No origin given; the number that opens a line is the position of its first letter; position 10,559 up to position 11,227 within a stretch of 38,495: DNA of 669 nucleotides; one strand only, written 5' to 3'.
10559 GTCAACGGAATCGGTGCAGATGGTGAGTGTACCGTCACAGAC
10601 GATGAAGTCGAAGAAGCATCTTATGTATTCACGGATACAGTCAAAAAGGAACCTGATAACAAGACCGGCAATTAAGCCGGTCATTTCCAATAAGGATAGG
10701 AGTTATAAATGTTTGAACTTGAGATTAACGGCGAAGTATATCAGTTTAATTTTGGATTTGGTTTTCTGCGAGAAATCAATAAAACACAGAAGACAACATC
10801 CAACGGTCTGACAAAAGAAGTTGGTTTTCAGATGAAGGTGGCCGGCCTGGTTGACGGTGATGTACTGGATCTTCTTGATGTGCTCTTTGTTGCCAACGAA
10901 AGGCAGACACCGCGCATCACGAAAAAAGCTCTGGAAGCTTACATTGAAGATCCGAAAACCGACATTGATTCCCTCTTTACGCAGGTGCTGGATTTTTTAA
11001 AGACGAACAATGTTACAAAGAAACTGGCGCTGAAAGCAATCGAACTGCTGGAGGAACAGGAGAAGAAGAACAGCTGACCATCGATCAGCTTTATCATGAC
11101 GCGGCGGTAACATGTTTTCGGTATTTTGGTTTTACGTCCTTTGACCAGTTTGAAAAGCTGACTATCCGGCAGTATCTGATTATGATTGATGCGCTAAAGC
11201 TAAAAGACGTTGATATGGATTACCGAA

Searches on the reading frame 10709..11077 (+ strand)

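Call 35: search_protein_families(library=pfam, proteins=[window:10709-11077:+], max_evalue=1)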
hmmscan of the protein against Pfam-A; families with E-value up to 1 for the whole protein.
window:10709-11077:+ (122 aa): 1 family
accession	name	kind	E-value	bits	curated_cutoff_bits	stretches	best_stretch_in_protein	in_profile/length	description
PF12363.14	Phage_TAC_12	-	4.5e-26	91.9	26.2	1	3-106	1-106/111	Phage tail assembly chaperone protein, TAC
